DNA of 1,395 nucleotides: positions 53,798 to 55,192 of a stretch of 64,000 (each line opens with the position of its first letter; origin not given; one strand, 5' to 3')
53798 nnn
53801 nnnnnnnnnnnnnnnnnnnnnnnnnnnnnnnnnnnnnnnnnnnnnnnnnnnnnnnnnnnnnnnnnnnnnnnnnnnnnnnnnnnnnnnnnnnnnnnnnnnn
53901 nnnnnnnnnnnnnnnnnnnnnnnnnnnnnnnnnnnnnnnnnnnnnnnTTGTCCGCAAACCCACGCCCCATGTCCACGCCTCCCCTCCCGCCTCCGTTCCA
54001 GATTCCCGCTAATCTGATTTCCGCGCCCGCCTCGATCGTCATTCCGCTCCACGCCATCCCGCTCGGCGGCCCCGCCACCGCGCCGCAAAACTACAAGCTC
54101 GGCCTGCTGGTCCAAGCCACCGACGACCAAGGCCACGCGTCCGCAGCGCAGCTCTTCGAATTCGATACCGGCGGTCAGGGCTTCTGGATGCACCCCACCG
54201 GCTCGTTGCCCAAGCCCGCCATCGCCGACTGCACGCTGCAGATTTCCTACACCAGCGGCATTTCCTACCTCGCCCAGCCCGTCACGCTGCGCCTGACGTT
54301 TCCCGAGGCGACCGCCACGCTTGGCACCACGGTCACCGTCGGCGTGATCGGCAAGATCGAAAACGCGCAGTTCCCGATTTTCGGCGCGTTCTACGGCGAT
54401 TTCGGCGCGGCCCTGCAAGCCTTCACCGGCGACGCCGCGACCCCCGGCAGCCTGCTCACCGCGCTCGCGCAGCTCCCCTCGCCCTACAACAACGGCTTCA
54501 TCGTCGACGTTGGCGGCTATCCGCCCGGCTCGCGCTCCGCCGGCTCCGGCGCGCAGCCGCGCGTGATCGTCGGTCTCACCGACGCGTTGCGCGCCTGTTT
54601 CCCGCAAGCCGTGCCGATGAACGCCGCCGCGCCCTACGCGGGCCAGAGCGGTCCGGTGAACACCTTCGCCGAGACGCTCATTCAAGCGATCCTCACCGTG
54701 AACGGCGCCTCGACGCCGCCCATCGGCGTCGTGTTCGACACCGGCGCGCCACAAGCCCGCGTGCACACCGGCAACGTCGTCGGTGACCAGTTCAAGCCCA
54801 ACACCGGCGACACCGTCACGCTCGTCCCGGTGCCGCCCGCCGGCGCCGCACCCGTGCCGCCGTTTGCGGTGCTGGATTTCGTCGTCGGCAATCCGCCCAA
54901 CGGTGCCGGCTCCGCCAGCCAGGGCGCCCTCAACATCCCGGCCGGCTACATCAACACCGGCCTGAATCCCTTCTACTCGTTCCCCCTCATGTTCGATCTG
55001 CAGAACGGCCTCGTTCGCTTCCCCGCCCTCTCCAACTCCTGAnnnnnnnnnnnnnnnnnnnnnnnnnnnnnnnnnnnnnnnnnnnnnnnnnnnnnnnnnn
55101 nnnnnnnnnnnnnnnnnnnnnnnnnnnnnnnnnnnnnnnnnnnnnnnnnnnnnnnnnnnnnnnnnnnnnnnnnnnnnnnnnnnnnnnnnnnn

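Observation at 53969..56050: Tandem pair of signal-less pepsin-like aspartic proteases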

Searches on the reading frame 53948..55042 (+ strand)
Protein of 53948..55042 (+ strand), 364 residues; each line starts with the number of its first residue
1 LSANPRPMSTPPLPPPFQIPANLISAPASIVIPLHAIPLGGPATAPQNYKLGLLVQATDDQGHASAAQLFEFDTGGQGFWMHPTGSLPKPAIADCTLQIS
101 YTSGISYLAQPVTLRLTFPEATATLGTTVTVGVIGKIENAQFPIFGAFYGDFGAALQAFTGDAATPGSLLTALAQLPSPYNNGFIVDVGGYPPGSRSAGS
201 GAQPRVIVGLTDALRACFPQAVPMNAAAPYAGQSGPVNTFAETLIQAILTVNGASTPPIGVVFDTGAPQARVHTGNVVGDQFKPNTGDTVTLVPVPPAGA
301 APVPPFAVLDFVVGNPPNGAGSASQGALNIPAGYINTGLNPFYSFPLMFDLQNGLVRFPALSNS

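Call 3: search_protein_families(library=pfam, proteins=[window:53948-55042:+], max_evalue=1)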
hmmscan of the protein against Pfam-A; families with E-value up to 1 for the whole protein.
window:53948-55042:+ (364 aa): 0 families

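Call 4: search_protein_families(library=ncbifam, proteins=[window:53948-55042:+], max_evalue=1)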
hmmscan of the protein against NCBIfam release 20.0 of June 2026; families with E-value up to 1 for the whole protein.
window:53948-55042:+ (364 aa): 0 families

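Call 5: search_solved_structures(query=window:53948-55042:+, max_evalue=10, show_alignments=2)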
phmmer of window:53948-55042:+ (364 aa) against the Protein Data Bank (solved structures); distinct sequences matched with E-value up to 10: 0.

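Call 11: find_homologous_proteins(query=window:53969-55042:+)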
Query window:53969-55042:+ (357 aa): 41 proteins with E <= 0.001 among 8000 candidates.
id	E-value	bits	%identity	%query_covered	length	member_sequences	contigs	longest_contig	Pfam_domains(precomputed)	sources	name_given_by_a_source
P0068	1.6e-229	780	100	100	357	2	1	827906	-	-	-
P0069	3.1e-192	657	83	100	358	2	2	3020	-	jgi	-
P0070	3.7e-122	426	61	96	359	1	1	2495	-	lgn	-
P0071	1.2e-118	415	60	96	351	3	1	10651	-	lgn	-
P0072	1.7e-113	398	58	96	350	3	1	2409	-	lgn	-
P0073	1.3e-93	332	50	99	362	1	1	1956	-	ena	-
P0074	6.0e-84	301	51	97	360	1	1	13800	-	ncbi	-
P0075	7.1e-81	290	48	97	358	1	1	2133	-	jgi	-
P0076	2.5e-80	289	48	97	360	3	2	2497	-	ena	-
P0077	9.1e-80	287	47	100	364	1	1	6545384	-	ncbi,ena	-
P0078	1.3e-79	286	49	99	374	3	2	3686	-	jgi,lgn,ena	-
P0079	3.5e-67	245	45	94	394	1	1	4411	-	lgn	-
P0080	2.9e-66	242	44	99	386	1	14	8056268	-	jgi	jgi:hypothetical protein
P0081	6.1e-66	241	44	99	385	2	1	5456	-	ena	-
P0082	5.1e-63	232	42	99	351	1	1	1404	-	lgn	-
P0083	8.8e-61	224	42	93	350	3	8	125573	-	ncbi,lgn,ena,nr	nr:hypothetical protein [uncultured Rhodopila sp.]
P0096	2.8e-29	121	34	93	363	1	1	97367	-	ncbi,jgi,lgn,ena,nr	ncbi:MAG TPA: hypothetical protein VEO54_19225 [Thermoanaerobaculia bacterium]|nr:hypothetical prote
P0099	2.5e-20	91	29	92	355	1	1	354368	-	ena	-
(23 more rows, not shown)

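Call 18: search_solved_structures(query=A2, max_evalue=10, show_alignments=3)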
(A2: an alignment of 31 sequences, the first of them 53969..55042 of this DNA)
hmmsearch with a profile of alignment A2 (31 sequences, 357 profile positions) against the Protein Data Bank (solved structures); distinct sequences matched with E-value up to 10: 0.

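Call 29: predict_structure(alignment_id=A2)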
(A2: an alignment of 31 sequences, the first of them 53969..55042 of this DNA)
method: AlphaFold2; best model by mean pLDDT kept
length: 357 residues; sequences in the alignment: 31
mean_pLDDT: 92.7   pTM: 0.92
mean pLDDT of the five models: 92.7, 92.0, 91.9, 91.4, 91.4
residues with pLDDT >= 90: 295; 70-90: 46; 50-70: 12; < 50: 4
segments of 3 or more residues with pLDDT < 50: 191-193
pLDDT, mean of each block of 10 residues (from residue 1): 86 93 97 77 96 98 96 97 97 92 97 97 98 96 96 78 96 97 77 75 98 96 91 96 97 96 95 96 95 90 93 86 93 94 98 83
secondary structure, 60 per line:
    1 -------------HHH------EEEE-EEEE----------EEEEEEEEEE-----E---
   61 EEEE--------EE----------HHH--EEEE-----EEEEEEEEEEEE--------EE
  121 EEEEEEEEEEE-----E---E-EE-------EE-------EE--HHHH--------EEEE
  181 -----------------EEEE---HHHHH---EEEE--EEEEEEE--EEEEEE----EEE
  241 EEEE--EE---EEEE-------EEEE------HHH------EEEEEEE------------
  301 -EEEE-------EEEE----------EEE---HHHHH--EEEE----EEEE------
elements in order: E23-26 E28-31 E42-51 E61-64 E90-93 E99-110 E119-131 H165-168 E177-180 E198-201 H205-209 E213-216 E219-225 E228-233 E238-244 E252-255 E263-266 E282-288 E302-305 E313-316 E327-329 H333-337 E340-343 E348-351

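Call 32: fold_search(model_id=the predicted structure, library=pdb)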
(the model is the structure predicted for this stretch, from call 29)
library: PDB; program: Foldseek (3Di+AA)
matches with E <= 10: 470; with E <= 0.001: 332
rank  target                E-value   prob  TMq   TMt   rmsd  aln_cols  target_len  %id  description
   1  5mkt                  2.8e-09  1.00  0.49  0.53   8.6       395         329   16  Crystal structure of mouse prorenin (released 2017-12-20)
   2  3fv3_A                5.8e-09  1.00  0.49  0.51   9.9       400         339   12  Secreted aspartic protease 1 from Candida parapsilosis in complex with pepstatin A (released 2009-05-19)
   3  3qrv_B                6.1e-09  1.00  0.55  0.59   5.8       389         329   14  Crystal structure of plasmepsin I (PMI) from Plasmodium falciparum (released 2011-05-11)
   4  4ehc                  8.0e-09  1.00  0.54  0.67   7.6       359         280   13  Crystal structure of the C-terminal domain of Rv0977 of Mycobacterium tuberculosis (released 2013-06-19)
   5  8fxq_A                1.5e-08  1.00  0.49  0.53   7.2       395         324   15  The Crystal Sturucture of Rhizopuspepsin with a bound modified peptide inhibitor generated by de novo drug design. (released 2023-02-08)
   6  2qzw_A                1.6e-08  1.00  0.46  0.48  11.7       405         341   15  Secreted aspartic proteinase (Sap) 1 from Candida albicans (released 2008-07-08)
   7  6r6a_A                1.9e-08  1.00  0.52  0.53   7.6       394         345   12  Major aspartyl peptidase 1 from C. neoformans (released 2021-04-07)
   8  3qs1_A                2.4e-08  1.00  0.54  0.58   6.7       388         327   12  Crystal structure of KNI-10006 complex of Plasmepsin I (PMI) from Plasmodium falciparum (released 2011-05-11)
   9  1cms                  2.5e-08  1.00  0.49  0.53   7.2       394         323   13  THE THREE-DIMENSIONAL STRUCTURE OF RECOMBINANT BOVINE CHYMOSIN AT 2.3 ANGSTROMS RESOLUTION (released 1990-01-15)
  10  1uh7                  2.5e-08  1.00  0.46  0.50   8.1       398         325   14  Crystal structure of rhizopuspepsin at pH 4.6 (released 2004-06-26)
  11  1ibq_A                3.0e-08  1.00  0.46  0.49  10.5       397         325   15  ASPERGILLOPEPSIN FROM ASPERGILLUS PHOENICIS (released 2001-07-04)
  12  8cik                  3.1e-08  1.00  0.50  0.55   6.9       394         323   13  Altai wapiti (Cervus elaphus sibiricus) chymosin at 2.2 A resolution (released 2023-03-08)
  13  1smr_A                3.3e-08  1.00  0.48  0.51   7.8       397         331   14  The 3-d structure of mouse submaxillary renin complexed with a decapeptide inhibitor ch-66 based on the 4-16 fragment  (released 1994-01-31)
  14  6r61_A                3.3e-08  1.00  0.46  0.47   9.3       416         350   11  Major aspartyl peptidase 1 from C. neoformans in complex with Inhibitor LP258 (released 2021-04-07)
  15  1epq                  3.5e-08  1.00  0.52  0.55   7.0       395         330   14  ENDOTHIA ASPARTIC PROTEINASE (ENDOTHIAPEPSIN) COMPLEXED WITH PD-133,450 (SOT PHE GLY+SCC GCL) (released 1994-12-20)
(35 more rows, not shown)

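Call 59: search_protein_families(library=pfam, alignment_id=A2, max_evalue=0.01)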
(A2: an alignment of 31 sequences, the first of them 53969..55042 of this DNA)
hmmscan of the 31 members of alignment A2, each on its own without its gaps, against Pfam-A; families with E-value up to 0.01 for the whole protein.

A. member 1, window:53969-55042:+ (357 aa): 0 families

B. families by the number of members that match (of 31 scanned): 4 families
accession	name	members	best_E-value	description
PF07589.16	PEP-CTERM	1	0.00074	PEP-CTERM motif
PF20729.2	PE-PGRS_C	1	0.0049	PE-PGRS C-terminal aspartyl peptidase-like domain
PF18203.6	IPTL-CTERM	1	0.0059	IPTL-CTERM motif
PF13650.11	Asp_protease_2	1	0.0075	Aspartyl protease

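Call 62: find_encoding_contigs(protein=P0083, flank=6000, max_places=1)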
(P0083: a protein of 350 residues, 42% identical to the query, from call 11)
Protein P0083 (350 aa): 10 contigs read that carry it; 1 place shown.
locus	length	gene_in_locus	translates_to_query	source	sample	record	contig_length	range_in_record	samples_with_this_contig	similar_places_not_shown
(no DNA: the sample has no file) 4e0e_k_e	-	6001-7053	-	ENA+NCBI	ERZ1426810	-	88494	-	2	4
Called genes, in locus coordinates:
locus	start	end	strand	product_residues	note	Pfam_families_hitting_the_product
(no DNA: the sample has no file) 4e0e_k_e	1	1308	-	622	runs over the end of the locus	PF05170:AsmA (faint), PF13116:YhdP (faint)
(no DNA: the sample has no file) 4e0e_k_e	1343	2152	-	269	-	PF09851:SHOCT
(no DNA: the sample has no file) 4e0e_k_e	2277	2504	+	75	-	-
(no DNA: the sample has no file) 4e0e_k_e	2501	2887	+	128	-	PF02661:Fic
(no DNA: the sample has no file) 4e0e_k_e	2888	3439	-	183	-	PF09335:VTT_dom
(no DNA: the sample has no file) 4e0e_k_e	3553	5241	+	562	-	PF02776:TPP_enzyme_N, PF00205:TPP_enzyme_M, PF02775:TPP_enzyme_C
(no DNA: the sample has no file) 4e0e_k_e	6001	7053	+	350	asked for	-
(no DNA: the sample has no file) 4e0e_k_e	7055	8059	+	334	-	-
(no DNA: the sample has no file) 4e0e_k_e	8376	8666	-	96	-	PF20091:Abhydrolase_10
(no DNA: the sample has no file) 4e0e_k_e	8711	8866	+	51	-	-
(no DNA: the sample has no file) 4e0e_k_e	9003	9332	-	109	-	PF02452:PemK_toxin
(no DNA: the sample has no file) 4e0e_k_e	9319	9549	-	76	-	PF11455:MazE-like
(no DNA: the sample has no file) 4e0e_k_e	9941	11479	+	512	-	PF00133:tRNA-synt_1, PF01406:tRNA-synt_1e (weak), PF09334:tRNA-synt_1g, PF00133:tRNA-synt_1, PF01406:tRNA-synt_1e (weak), PF19303:Anticodon_3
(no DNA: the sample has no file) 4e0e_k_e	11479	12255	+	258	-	PF01026:TatD_DNase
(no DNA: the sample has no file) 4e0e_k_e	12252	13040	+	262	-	PF00753:Lactamase_B, PF23023:Anti-Pycsar_Apyc1, PF12706:Lactamase_B_2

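Call 63: find_encoding_contigs(protein=P0096, flank=6000, max_places=1)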
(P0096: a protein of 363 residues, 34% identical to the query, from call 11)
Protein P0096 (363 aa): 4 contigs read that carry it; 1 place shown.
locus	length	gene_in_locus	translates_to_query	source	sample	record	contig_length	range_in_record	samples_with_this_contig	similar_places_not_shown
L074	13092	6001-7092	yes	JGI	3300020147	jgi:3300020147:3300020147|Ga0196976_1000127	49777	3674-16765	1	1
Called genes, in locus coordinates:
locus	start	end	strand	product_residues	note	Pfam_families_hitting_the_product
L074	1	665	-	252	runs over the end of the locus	PF02517:Rce1-like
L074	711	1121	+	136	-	PF09990:DUF2231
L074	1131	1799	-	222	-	PF04264:YceI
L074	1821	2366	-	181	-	PF04264:YceI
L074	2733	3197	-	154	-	PF13560:HTH_31, PF01381:HTH_3, PF12844:HTH_19 (weak), PF13443:HTH_26 (faint)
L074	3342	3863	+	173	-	-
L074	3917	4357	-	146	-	PF03795:YCII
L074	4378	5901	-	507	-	PF00450:Peptidase_S10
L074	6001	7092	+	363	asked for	-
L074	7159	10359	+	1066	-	PF00560:LRR_1 (faint), PF23598:LRR_14, PF13855:LRR_8 (weak), PF23598:LRR_14 (weak), PF08477:Roc, PF16095:COR-A, PF25497:COR-B, PF13676:TIR_2, +2 more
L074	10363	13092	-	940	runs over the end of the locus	PF13365:Trypsin_2, PF13091:PLDc_2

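Call 64: find_encoding_contigs(protein=P0099, flank=6000, max_places=1)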
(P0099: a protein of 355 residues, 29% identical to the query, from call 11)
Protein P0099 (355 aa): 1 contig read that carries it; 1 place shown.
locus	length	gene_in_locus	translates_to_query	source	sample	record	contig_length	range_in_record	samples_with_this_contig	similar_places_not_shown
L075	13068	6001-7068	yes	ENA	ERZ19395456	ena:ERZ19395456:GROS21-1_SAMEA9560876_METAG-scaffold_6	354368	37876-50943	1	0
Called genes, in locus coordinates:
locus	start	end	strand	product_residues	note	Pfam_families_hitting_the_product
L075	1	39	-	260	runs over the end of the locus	PF13085:Fer2_3, PF13183:Fer4_8, PF13237:Fer4_10 (weak), PF13534:Fer4_17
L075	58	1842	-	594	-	PF00890:FAD_binding_2, PF01266:DAO (faint), PF07992:Pyr_redox_2 (faint), PF02910:Succ_DH_flav_C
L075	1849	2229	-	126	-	PF01127:Sdh_cyt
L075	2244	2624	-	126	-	PF01127:Sdh_cyt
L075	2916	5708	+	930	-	PF00311:PEPcase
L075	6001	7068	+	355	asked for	-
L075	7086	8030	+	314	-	-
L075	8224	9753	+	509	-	PF03976:PPK2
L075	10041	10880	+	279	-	PF04378:RsmJ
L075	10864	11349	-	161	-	PF04461:YajQ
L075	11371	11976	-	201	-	PF00300:His_Phos_1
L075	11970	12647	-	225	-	PF02654:CobS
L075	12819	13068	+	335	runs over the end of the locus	PF02277:DBI_PRT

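Call 66: search_protein_representatives(alignment_id=A2)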
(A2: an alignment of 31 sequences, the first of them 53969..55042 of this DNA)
Query: 31 sequences, 357 profile positions. Proteins with E-value up to 0.001 (for the whole library): 501; up to 1e-10: 314; up to 1e-30: 190. The best 150 are listed.
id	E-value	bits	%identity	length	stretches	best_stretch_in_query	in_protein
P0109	7.5e-135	465.8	-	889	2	22-354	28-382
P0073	1.4e-133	461.6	-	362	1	1-355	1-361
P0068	5.8e-130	449.7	-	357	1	1-356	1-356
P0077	2.5e-128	444.3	-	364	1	2-355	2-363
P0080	1.8e-124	431.7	-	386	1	5-354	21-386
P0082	8.1e-119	413.1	-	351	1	1-355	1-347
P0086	2.8e-118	411.3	-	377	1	1-352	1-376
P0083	5.3e-118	410.4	-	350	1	5-355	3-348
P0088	3.6e-114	397.8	-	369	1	5-353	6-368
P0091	3.7e-111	387.9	-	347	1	5-353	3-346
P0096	3.1e-104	365.1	-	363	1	7-352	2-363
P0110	1.5e-103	362.9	-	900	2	23-351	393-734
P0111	1.6e-97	343.0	-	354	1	10-355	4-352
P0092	4.9e-94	331.5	-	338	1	9-354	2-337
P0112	4.0e-91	322.0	-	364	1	10-353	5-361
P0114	1.7e-89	316.6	-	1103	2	22-353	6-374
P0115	4.3e-87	308.7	-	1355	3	20-352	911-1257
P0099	8.5e-87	307.7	-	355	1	23-355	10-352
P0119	5.3e-81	288.7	-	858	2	21-352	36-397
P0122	3.8e-76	272.7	-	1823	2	21-352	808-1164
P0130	9.5e-67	241.8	-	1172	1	16-354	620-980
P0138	1.9e-61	224.4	-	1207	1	21-352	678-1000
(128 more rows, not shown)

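Call 69: search_protein_families(library=pfam, proteins=[P0109, P0110, P0114, P0115, P0122, P0130, P0138, P0119], max_evalue=0.001)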
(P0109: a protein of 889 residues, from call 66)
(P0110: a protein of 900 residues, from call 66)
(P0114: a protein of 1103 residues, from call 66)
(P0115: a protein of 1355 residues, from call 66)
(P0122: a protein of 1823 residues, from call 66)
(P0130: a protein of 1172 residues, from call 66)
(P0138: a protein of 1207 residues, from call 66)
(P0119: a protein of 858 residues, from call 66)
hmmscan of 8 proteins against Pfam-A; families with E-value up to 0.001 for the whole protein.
P0109 (889 aa): 0 families

P0110 (900 aa): 0 families

P0114 (1103 aa): 1 family
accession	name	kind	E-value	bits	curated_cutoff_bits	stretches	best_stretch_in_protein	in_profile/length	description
PF13403.11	Hint_2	-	4e-46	157.5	28.4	1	903-1037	1-145/147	Hint domain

P0115 (1355 aa): 1 family
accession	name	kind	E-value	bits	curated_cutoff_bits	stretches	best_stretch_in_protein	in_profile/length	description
PF07589.16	PEP-CTERM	-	4.4e-05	23.8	20.7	0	863-884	1-22/24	PEP-CTERM motif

P0122 (1823 aa): 1 family
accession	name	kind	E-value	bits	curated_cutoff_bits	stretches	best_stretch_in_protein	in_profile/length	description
PF01839.29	FG-GAP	-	0.00058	20.1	22.1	1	1710-1731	5-26/37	FG-GAP repeat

P0130 (1172 aa): 2 families
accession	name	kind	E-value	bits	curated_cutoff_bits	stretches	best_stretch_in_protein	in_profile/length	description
PF13403.11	Hint_2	-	2.3e-46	158.3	28.4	1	982-1114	2-145/147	Hint domain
PF16168.11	AIDA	-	5.7e-12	45.9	27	1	221-270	12-62/63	Adhesin of bacterial autotransporter system, probable stalk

P0138 (1207 aa): 2 families
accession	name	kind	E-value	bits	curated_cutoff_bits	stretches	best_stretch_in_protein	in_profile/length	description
PF13403.11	Hint_2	-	4.2e-42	144.4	28.4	1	1002-1135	1-145/147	Hint domain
PF16168.11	AIDA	-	7.8e-19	67.9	27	2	517-570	7-60/63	Adhesin of bacterial autotransporter system, probable stalk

P0119 (858 aa): 0 families

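Call 98: search_protein_families(library=padloc, proteins=[window:53969-55042:+], max_evalue=0.01)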
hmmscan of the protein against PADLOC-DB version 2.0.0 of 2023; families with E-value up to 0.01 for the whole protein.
window:53969-55042:+ (357 aa): 0 families

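Call 99: search_protein_families(library=phrogs, proteins=[window:53969-55042:+], max_evalue=0.01)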
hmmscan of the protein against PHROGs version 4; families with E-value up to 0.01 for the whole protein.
window:53969-55042:+ (357 aa): 0 families

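Call 115: search_dna_similar(query=window:53969-55042:+, collection=plasmids, mode=protein, max_rows=15)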
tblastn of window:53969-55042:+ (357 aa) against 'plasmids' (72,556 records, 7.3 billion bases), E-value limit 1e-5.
Records with a match: 2; places in all: 2; records where one place covers at least 80% of the query: 2.
Best place of each record, by identity: <60% 2.
By first word of the organism name: Azospirillum 2.
By predicted mobility (MOB-suite, as given by PLSDB): non-mobilizable 2.
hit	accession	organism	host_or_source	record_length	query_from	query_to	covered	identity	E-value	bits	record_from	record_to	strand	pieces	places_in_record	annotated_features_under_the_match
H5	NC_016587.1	Azospirillum lipoferum 4B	-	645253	16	356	96%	31.9%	2e-21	103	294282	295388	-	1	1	hypothetical protein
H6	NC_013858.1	Azospirillum sp. B510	-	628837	6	353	97%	29.1%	5e-21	102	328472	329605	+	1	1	hypothetical protein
